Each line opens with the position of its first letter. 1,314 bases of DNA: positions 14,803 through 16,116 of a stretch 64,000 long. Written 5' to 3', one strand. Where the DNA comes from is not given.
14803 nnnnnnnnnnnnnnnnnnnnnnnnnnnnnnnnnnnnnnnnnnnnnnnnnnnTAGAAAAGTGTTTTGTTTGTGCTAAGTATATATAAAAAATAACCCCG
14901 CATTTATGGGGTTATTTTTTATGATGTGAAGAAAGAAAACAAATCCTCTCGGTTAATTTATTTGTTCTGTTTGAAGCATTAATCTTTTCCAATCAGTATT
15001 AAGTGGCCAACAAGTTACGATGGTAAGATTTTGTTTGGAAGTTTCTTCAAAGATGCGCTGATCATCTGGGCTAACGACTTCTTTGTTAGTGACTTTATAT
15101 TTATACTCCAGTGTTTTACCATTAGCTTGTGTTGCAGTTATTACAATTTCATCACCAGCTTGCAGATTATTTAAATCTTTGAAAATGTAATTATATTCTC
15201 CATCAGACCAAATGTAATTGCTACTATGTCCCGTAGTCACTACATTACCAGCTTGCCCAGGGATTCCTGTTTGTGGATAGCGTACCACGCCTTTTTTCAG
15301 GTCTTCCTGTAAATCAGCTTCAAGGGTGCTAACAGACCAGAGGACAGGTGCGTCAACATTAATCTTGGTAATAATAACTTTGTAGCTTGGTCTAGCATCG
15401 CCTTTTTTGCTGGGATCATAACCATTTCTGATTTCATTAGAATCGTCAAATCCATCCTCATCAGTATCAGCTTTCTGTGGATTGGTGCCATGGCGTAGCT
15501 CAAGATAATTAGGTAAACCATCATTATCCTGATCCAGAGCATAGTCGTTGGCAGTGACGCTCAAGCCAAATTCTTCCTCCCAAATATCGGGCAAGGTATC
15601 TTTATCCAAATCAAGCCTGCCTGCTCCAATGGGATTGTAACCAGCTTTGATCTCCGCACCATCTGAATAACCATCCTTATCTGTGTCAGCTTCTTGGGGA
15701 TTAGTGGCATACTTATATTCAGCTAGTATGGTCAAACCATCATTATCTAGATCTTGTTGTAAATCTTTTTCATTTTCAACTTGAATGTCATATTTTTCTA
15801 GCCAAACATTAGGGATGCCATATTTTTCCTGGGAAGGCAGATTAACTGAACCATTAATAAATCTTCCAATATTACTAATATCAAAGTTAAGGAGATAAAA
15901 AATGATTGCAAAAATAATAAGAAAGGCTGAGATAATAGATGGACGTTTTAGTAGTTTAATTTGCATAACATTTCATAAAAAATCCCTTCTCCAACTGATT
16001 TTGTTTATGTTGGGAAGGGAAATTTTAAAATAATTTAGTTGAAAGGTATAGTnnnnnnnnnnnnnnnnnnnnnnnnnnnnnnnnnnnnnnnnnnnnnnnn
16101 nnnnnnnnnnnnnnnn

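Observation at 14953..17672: Sortase with thrombospondin-type Ca-binding repeats next to a surface protein whose sorting signal is non-canonical (VAPATG plus TM plus basic tail)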

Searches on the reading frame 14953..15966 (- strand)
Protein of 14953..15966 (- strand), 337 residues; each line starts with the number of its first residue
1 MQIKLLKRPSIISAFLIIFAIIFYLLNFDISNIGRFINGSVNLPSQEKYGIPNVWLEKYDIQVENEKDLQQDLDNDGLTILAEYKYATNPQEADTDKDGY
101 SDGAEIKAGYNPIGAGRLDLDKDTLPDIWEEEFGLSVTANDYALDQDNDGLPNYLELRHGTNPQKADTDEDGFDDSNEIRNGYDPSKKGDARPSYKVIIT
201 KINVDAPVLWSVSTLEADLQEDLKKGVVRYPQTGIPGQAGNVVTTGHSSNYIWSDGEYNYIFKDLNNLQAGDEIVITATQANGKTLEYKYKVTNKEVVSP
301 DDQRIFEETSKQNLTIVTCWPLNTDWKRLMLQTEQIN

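Call 3: search_protein_families(library=pfam, proteins=[window:14953-15966:-], max_evalue=0.01)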
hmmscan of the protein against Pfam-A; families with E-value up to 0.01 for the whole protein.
window:14953-15966:- (337 aa): 3 families
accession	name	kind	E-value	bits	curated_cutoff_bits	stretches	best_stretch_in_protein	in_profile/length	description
PF04203.18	Sortase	-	8.3e-22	77.7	26.6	1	199-333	3-122/125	Sortase domain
PF18884.5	TSP3_bac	-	1.8e-12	47.3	25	2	145-166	1-22/22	Bacterial TSP3 repeat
PF03495.19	Binary_toxB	-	0.0001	22.9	25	0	82-108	36-62/78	Clostridial binary toxin B/anthrax toxin PA Ca-binding domain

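Call 4: search_protein_families(library=ncbifam, proteins=[window:14953-15966:-], max_evalue=0.01)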
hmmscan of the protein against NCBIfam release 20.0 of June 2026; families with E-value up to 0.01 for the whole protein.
window:14953-15966:- (337 aa): 10 families
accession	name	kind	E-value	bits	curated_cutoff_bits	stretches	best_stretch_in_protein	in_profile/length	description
NF058671.1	sortase_SrtD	exception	6.3e-17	61.9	140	1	197-323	67-172/187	class D sortase, LPxTATN-specific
NF033746.1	class_D_sortase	subfamily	1.6e-16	60.3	165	1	197-323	13-118/135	class D sortase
NF033745.1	class_C_sortase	subfamily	6.8e-14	52.1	160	1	194-334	93-219/220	class C sortase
TIGR01076.1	sortase_fam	subfamily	4.1e-13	49.3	39.35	1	199-336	5-128/136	sortase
NF033747.1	class_E_sortase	subfamily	1.5e-12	47.8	160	1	192-330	64-200/211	class E sortase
NF033765.2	gliding_CglD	equivalog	4.1e-09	34.8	400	1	70-193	205-314/1124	adventurous gliding motility lipoprotein CglD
NF033748.1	class_F_sortase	subfamily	4.3e-09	36.2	166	1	194-319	11-133/155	class F sortase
TIGR03784.1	marine_sortase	equivalog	8e-09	35.3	158.25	1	236-324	87-161/174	class GN sortase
NF047639.1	throspo3_MtsD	equivalog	6.9e-08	31.1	800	2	141-190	478-532/651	cell-cell cohesion protein MtsD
NF042425.1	Amuc_1099_fam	equivalog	1.7e-06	27.9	50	1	49-94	106-151/321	Amuc_1099 family pilus-like system protein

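Call 7: find_homologous_proteins(query=window:14953-15966:-)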
Query window:14953-15966:- (337 aa): 482 proteins with E <= 0.001 among 1889 candidates; the best 120 are listed.
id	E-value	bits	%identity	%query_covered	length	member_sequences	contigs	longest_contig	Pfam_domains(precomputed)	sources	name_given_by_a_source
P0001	1.2e-224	763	100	100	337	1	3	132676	PF04203.19,PF18884.6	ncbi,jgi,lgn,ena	jgi:LPXTG-site transpeptidase (sortase) family protein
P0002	4.6e-194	662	86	100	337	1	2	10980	PF04203.19,PF18884.6,PF03495.20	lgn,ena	-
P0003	3.1e-171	587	76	100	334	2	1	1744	PF04203.19,PF03495.20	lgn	-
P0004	8.2e-162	556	71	100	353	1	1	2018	PF04203.19,PF18884.6,PF03495.20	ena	-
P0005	2.9e-161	554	72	100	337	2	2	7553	PF04203.19,PF18884.6,PF03495.20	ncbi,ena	-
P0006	3.2e-149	515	74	90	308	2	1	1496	PF04203.19,PF18884.6,PF03495.20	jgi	jgi:LPXTG-site transpeptidase (sortase) family protein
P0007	4.7e-147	508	63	100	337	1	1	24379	PF04203.19,PF18884.6,PF03495.20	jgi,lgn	jgi:LPXTG-site transpeptidase (sortase) family protein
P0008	1.8e-144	499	64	100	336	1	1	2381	PF04203.19,PF18884.6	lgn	-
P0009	1.1e-134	467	59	100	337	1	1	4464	PF04203.19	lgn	-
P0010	4.8e-134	465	59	99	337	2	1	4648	PF04203.19,PF18884.6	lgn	-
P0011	3.0e-132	459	59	99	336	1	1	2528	PF04203.19,PF18884.6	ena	-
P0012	2.8e-126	439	57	99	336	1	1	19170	PF04203.19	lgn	-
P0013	3.0e-124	433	59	94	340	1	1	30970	PF04203.19,PF18884.6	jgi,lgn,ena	-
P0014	1.3e-123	431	57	96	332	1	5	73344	PF04203.19,PF18884.6,PF03495.20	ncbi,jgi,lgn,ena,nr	ncbi:MAG: sortase [Candidatus Moranbacteria bacterium]|jgi:LPXTG-site transpeptidase (sortase) famil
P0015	2.5e-123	430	58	97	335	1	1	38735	PF04203.19,PF18884.6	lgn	-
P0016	4.0e-123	429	55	99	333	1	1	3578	PF04203.19,PF18884.6,PF03495.20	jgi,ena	-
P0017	1.8e-121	424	57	96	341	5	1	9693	PF04203.19,PF18884.6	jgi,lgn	jgi:LPXTG-site transpeptidase (sortase) family protein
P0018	2.6e-121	423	57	97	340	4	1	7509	PF04203.19,PF18884.6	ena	-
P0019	2.0e-119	417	58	93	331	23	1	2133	PF04203.19,PF18884.6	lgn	-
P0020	2.1e-119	417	55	99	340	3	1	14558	PF04203.19,PF18884.6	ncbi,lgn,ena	-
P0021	6.5e-119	415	57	95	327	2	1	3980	PF04203.19,PF18884.6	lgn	-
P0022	8.4e-119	415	57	96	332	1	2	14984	PF04203.19,PF18884.6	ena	-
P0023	9.2e-119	415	57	98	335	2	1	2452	PF04203.19,PF18884.6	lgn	-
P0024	3.5e-118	413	57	93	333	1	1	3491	PF04203.19,PF18884.6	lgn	-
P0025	3.7e-118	413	56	93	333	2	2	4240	PF04203.19,PF18884.6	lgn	-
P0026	7.4e-118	412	56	95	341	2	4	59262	PF04203.19,PF18884.6,PF03495.20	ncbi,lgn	-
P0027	1.8e-117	410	54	97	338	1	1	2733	PF04203.19,PF18884.6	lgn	-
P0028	3.6e-115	403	52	99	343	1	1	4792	PF04203.19,PF03495.20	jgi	-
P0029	4.2e-115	403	53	98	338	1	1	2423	PF04203.19,PF18884.6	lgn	-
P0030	9.9e-115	401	65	80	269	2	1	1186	PF04203.19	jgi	-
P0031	1.1e-114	401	54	95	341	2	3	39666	PF04203.19,PF18884.6,PF03495.20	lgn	-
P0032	6.0e-114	399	55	96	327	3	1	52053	PF04203.19,PF18884.6,PF03495.20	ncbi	-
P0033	7.6e-114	398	54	98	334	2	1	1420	PF04203.19,PF18884.6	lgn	-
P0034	4.5e-113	396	55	96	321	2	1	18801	PF04203.19,PF18884.6,PF03495.20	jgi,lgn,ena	-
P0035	5.1e-113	396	54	93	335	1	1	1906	PF04203.19,PF18884.6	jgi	jgi:LPXTG-site transpeptidase (sortase) family protein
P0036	9.5e-113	395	53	98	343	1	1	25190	PF04203.19,PF18884.6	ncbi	-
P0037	1.7e-110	387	53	97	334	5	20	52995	PF04203.19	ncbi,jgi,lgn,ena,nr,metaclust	ncbi:sortase [bacterium]|nr:sortase [bacterium] MBT4598144.1 sortase [bacterium]|metaclust:\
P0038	1.4e-109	384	55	93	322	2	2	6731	PF04203.19,PF18884.6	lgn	-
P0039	1.7e-107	378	51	98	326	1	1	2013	PF04203.19,PF18884.6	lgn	-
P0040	6.9e-107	376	53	95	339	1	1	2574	PF04203.19,PF18884.6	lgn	-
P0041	2.7e-106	374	49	100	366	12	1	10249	PF04203.19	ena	-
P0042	5.3e-106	373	53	86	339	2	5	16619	PF04203.19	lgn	-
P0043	4.5e-105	370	49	98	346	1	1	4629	PF04203.19,PF18884.6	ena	-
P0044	2.7e-104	367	53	87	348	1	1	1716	PF04203.19,PF18884.6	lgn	-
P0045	3.4e-102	360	50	99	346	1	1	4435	PF04203.19,PF18884.6,PF03495.20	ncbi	-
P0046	3.9e-100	353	51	95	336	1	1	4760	PF04203.19,PF18884.6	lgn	-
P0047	7.1e-100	353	48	96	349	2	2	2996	PF04203.19,PF18884.6,PF03495.20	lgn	-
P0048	1.1e-99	352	52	87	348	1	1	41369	PF04203.19,PF18884.6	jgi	jgi:LPXTG-site transpeptidase (sortase) family protein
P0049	3.6e-99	350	49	96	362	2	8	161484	PF04203.19,PF18884.6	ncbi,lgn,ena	-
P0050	3.8e-99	350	49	99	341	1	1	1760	PF04203.19,PF18884.6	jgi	jgi:LPXTG-site transpeptidase (sortase) family protein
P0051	2.7e-98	347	50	96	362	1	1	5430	PF04203.19,PF18884.6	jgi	-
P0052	5.0e-98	346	48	99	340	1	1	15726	PF04203.19,PF18884.6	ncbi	-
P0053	3.0e-97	344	46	96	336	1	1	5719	PF04203.19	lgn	-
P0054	1.1e-96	342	48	95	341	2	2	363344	PF04203.19,PF18884.6,PF03495.20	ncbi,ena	-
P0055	2.5e-96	341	47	96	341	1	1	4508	PF04203.19,PF18884.6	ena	-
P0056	3.0e-96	341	48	99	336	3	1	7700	PF04203.19,PF18884.6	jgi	jgi:LPXTG-site transpeptidase (sortase) family protein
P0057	4.9e-96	340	46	99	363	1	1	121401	PF04203.19,PF18884.6,PF03495.20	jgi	jgi:LPXTG-site transpeptidase (sortase) family protein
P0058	1.2e-95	339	52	85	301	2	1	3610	PF04203.19,PF18884.6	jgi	-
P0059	1.4e-95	338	48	99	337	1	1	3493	PF04203.19,PF18884.6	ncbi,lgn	-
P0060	1.8e-95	338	47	99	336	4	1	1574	PF04203.19,PF18884.6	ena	-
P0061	2.6e-95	338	46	96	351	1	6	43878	PF04203.19,PF18884.6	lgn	-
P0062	4.6e-95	337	48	98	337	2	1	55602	PF04203.19,PF18884.6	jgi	jgi:LPXTG-site transpeptidase (sortase) family protein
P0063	1.1e-94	336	50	97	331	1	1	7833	PF04203.19,PF18884.6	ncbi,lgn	-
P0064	2.0e-94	335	48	98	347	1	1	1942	PF04203.19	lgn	-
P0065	2.3e-94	334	47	96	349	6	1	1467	PF04203.19,PF18884.6,PF03495.20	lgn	-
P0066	2.6e-94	334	53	85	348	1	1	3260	PF04203.19,PF18884.6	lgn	-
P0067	3.4e-94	334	48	96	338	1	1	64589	PF04203.19,PF18884.6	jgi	-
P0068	1.4e-93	332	46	100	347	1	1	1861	PF04203.19,PF18884.6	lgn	-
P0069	2.8e-93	331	46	95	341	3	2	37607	PF04203.19,PF18884.6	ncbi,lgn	-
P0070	4.0e-93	330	46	100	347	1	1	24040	PF04203.19,PF18884.6,PF03495.20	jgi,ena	-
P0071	5.9e-93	330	46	99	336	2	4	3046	PF04203.19,PF18884.6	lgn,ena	-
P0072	2.3e-92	328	50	92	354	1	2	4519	PF04203.19,PF18884.6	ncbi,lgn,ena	-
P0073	2.4e-92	328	46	95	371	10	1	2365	PF04203.19,PF18884.6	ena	-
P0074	4.4e-92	327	48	97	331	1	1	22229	PF04203.19,PF18884.6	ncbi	-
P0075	4.5e-92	327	48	99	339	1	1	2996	PF04203.19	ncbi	ncbi:MAG: sortase [Patescibacteria group bacterium]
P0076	3.0e-91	324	45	95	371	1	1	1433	PF04203.19,PF18884.6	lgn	-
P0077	5.9e-91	323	47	99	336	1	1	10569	PF04203.19,PF18884.6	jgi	jgi:LPXTG-site transpeptidase (sortase) family protein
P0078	1.1e-90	322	48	96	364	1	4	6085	PF04203.19,PF18884.6,PF03495.20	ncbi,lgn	-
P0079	1.2e-90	322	47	100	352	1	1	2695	PF04203.19,PF18884.6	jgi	jgi:LPXTG-site transpeptidase (sortase) family protein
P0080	1.2e-90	322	46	95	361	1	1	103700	PF04203.19,PF18884.6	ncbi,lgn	ncbi:MAG: sortase [Candidatus Moraniibacteriota bacterium]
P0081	1.4e-90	322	48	91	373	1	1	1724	PF04203.19,PF18884.6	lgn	-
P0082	1.4e-90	322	46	96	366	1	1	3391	PF04203.19,PF18884.6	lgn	-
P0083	2.3e-88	315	46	96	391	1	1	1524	PF04203.19,PF18884.6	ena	-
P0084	3.1e-88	314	45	97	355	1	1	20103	PF04203.19,PF18884.6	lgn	-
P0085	3.0e-86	308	45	96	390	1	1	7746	PF04203.19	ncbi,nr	ncbi:MAG: sortase [Candidatus Moranbacteria bacterium]|nr:sortase [Candidatus Moranbacteria bacteriu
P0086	3.5e-85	304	46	96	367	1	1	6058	PF04203.19,PF18884.6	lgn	-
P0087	4.1e-85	304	44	96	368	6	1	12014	PF04203.19,PF18884.6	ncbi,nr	ncbi:MAG: sortase [Candidatus Moranbacteria bacterium]|nr:sortase [Candidatus Moranbacteria bacteriu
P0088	4.5e-85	304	52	85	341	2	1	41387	PF04203.19,PF18884.6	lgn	-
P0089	1.2e-84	303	45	96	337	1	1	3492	PF04203.19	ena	-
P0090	2.7e-84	301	42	99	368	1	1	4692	PF04203.19,PF18884.6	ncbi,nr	ncbi:MAG: sortase [Candidatus Moranbacteria bacterium]|nr:sortase [Candidatus Moranbacteria bacteriu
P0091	1.0e-82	296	43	96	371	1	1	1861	PF04203.19,PF18884.6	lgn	-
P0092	1.0e-82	296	50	85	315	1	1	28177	PF04203.19,PF18884.6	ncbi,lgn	-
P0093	2.3e-82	295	44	95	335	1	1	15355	PF04203.19,PF18884.6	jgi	jgi:LPXTG-site transpeptidase (sortase) family protein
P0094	3.2e-81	291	48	83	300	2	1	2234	PF04203.19,PF18884.6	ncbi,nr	ncbi:MAG: sortase [Candidatus Moranbacteria bacterium]|nr:sortase [Candidatus Moranbacteria bacteriu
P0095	1.2e-78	283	43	96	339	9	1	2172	PF04203.19,PF18884.6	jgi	-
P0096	2.2e-70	256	53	62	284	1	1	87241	PF04203.19,PF18884.6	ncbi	ncbi:MAG: sortase [Patescibacteria group bacterium]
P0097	2.8e-70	255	53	61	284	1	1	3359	PF04203.19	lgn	-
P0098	3.0e-70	255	41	99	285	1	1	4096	PF04203.19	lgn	-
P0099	4.6e-70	255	54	62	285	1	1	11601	PF04203.19,PF18884.6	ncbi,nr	ncbi:MAG: sortase [Patescibacteria group bacterium]|nr:sortase [Patescibacteria group bacterium]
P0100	8.3e-70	254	53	62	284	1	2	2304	PF04203.19,PF18884.6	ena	-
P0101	1.3e-69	253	53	62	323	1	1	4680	PF04203.19,PF18884.6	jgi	jgi:LPXTG-site transpeptidase (sortase) family protein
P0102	7.7e-69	251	53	62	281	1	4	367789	PF04203.19,PF18884.6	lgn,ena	-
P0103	7.7e-69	251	53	61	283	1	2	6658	PF04203.19,PF18884.6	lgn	-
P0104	8.4e-69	250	50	62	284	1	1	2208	PF04203.19,PF18884.6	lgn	-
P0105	1.2e-68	250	52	62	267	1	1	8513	PF04203.19,PF18884.6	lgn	-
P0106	1.7e-68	249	53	62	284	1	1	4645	PF04203.19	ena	-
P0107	1.8e-68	249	52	62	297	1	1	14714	PF04203.19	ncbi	-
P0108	4.5e-68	248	54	62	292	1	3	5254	PF04203.19,PF18884.6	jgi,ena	-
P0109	7.5e-68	247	53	62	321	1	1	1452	PF04203.19,PF18884.6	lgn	-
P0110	8.5e-68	247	48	71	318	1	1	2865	PF04203.19,PF18884.6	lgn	-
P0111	9.9e-68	247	53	62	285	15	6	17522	PF04203.19,PF18884.6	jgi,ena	-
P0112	1.1e-67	247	52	62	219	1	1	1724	PF04203.19,PF18884.6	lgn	-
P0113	1.3e-67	247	51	62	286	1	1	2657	PF04203.19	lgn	-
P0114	1.4e-67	246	49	65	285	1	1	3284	PF04203.19,PF18884.6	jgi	jgi:LPXTG-site transpeptidase (sortase) family protein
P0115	1.8e-67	246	53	62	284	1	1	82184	PF04203.19,PF18884.6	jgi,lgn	jgi:LPXTG-site transpeptidase (sortase) family protein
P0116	2.0e-67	246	54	62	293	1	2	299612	PF04203.19,PF18884.6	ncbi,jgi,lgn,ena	ncbi:MAG: sortase [Parcubacteria group bacterium]|jgi:LPXTG-site transpeptidase (sortase) family pro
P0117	2.2e-67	246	53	62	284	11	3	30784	PF04203.19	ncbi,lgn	-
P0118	3.7e-67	245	54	62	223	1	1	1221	PF04203.19,PF18884.6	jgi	jgi:LPXTG-site transpeptidase (sortase) family protein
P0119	6.9e-67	244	49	66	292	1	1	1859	PF04203.19,PF18884.6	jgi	jgi:LPXTG-site transpeptidase (sortase) family protein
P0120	7.0e-67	244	52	62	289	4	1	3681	PF04203.19,PF18884.6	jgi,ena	-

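Call 10: search_solved_structures(query=window:14953-15966:-, max_evalue=0.01, show_alignments=3)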
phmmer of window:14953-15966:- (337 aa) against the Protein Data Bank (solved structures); distinct sequences matched with E-value up to 0.01: 25.
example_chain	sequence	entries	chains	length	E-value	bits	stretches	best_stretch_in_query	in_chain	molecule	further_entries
5go6_A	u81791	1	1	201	1.4e-07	34.3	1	209-322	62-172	Putative secreted protein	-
5go5_A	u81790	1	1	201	5e-07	32.4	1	209-322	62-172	sortase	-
2kw8_A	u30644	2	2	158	5.4e-07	32.3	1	190-331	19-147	LPXTG-site transpeptidase family protein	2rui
9iok_A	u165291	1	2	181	1.2e-06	31.1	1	220-335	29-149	Peptidase C60, sortase A and B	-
9m4u_B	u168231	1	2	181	1.2e-06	31.1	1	220-335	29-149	Peptidase C60, sortase A and B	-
4d70_A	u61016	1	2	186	1.3e-06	31.1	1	211-322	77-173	SORTASE FAMILY PROTEIN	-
9iv0_A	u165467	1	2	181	4.4e-06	29.3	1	220-335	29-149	Peptidase C60, sortase A and B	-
9m5i_B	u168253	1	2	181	4.4e-06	29.3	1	220-335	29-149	Peptidase C60, sortase A and B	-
8t28_A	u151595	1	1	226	7.9e-06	28.5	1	220-336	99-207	Class C sortase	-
9m5j_B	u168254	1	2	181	2.1e-05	27.1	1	220-335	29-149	Peptidase C60, sortase A and B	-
9j0t_A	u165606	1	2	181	2.2e-05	27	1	220-335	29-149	Peptidase C60, sortase A and B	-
9m6n_B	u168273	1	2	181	2.2e-05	27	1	220-335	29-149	Peptidase C60, sortase A and B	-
24rr_A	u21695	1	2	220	2.5e-05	26.8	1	195-333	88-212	Ebp pilus assembly class C sortase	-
7cfj_A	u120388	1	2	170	3.3e-05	26.5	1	190-334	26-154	Class A sortase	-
7f87_A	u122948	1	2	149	3.9e-05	26.2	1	193-334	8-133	Class A sortase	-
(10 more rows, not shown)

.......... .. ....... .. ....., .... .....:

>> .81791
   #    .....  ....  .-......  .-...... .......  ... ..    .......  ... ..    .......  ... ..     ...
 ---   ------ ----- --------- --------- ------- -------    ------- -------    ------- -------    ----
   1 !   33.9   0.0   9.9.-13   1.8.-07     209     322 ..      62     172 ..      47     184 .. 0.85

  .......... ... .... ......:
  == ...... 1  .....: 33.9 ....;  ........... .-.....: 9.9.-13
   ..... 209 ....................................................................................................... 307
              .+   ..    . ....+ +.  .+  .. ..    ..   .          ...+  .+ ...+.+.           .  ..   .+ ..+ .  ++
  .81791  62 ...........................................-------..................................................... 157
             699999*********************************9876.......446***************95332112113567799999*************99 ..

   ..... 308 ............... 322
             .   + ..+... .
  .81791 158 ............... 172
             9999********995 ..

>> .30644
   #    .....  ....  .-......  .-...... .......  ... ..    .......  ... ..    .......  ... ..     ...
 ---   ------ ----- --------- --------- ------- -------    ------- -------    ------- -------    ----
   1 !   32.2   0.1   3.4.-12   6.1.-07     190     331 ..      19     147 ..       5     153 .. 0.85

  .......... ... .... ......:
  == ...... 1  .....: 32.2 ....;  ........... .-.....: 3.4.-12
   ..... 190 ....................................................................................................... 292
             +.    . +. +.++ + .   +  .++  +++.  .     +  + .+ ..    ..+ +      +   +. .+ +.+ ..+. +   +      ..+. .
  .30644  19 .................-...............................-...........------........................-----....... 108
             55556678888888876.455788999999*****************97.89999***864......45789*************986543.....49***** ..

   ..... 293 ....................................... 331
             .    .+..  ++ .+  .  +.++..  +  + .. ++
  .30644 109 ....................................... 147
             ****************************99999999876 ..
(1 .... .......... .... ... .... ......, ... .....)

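Call 19: find_related_loci(query=A1, collection=genome_contigs, flank=6000)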
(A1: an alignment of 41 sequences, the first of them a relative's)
Query A1 (337 aa) in genome_contigs; peptide patterns used: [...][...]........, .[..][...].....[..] (x = any residue, [..] = any of these).
303 stretches matched a pattern; 272 encode a relative of the query (tblastn E <= 1e-3); the best 80 are kept; 80 distinct loci.
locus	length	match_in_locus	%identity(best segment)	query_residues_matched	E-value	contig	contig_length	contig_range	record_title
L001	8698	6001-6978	57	11-334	1e-123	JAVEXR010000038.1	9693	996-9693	MAG: Candidatus Moraniibacteriota bacterium isolate BF4_177 NODE_23246_length_9693_cov_8.266151_Biofilm4, whole genome s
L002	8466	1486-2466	57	11-336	7e-124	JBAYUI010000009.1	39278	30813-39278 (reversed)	MAG: Parcubacteria group bacterium isolate SO_2016_LW3_31 scaffold01542_LW162_2016, whole genome shotgun sequence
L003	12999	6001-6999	56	5-334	3e-122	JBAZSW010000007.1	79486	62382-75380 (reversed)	MAG: Parcubacteria group bacterium isolate SO_2017_GW1_184 NODE_1888_length_79486_cov_5.876977_OW334_2017, whole genome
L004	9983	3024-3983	56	15-333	2e-119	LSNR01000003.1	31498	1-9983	MAG: Parcubacteria group bacterium M6-OD1-3 Contig95, whole genome shotgun sequence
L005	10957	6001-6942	57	22-334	2e-119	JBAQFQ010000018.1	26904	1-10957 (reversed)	MAG: Candidatus Moraniibacteriota bacterium isolate MFD12003_ilm_asm_bin19 k127_75343, whole genome shotgun sequence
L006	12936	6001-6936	57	23-334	3e-119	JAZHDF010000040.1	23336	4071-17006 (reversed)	MAG: Candidatus Moraniibacteriota bacterium isolate Bin13Zod NODE_228_length_23336_cov_17.471286, whole genome shotgun s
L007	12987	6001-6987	55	7-333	7e-117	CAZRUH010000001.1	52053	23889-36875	MAG TPA_asm: uncultured Bdellovibrionales bacterium isolate SRP163575_co1_113 genome assembly, contig: NODE_1091_length_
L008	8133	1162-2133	54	5-334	5e-117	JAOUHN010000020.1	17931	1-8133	MAG: Candidatus Moraniibacteriota bacterium isolate 4_1_May_SF_Bin64 4_1_May_SF_Bin64_scaffold_1163_c1, whole genome sho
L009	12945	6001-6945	53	22-334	6e-109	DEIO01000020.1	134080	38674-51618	MAG TPA_asm: Patescibacteria group bacterium UBA2772 UBA2772_contig_1201, whole genome shotgun sequence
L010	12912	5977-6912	58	23-334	7e-109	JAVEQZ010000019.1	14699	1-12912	MAG: Candidatus Moraniibacteriota bacterium isolate BF_dRep_41 NODE_12720_length_14699_cov_62.565194_Biofilm4, whole gen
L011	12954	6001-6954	52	7-331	3e-107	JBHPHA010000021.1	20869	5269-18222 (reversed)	Patescibacteria group bacterium isolate SAG AM-311-N19 NODE_21_length_20869_cov_31.805323, whole genome shotgun sequence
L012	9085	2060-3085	47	1-336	9e-103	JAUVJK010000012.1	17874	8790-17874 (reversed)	MAG: Candidatus Moraniibacteriota bacterium isolate CSMAG_452 CSMAG_452_k127_3777679_length_17874_cov_23.4800, whole gen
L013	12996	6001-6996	47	3-334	3e-101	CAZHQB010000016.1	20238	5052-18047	MAG TPA_asm: uncultured Micavibrio sp. isolate SRP163575_co1_39 genome assembly, contig: NODE_5502_length_20238_cov_7.82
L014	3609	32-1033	47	1-334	2e-102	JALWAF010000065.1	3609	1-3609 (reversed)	MAG: Candidatus Moraniibacteriota bacterium isolate T10_metabat2_scaf2bin.006 T10_NODE_22188_length_3609_cov_3.347789, w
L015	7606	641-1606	57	11-333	2e-125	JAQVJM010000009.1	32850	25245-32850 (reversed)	MAG: Candidatus Moraniibacteriota bacterium isolate STE_63 NODE_2610_length_32850_cov_16.230725_Sandtown_E, whole genome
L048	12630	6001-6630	54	53-336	3e-70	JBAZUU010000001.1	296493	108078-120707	MAG: Parcubacteria group bacterium isolate SO_2017_GW1_236 NODE_285_length_296493_cov_16.823306_OW334_2017, whole genome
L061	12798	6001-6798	55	11-336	1e-65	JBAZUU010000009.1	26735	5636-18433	MAG: Parcubacteria group bacterium isolate SO_2017_GW1_236 NODE_7477_length_26735_cov_16.460087_OW334_2017, whole genome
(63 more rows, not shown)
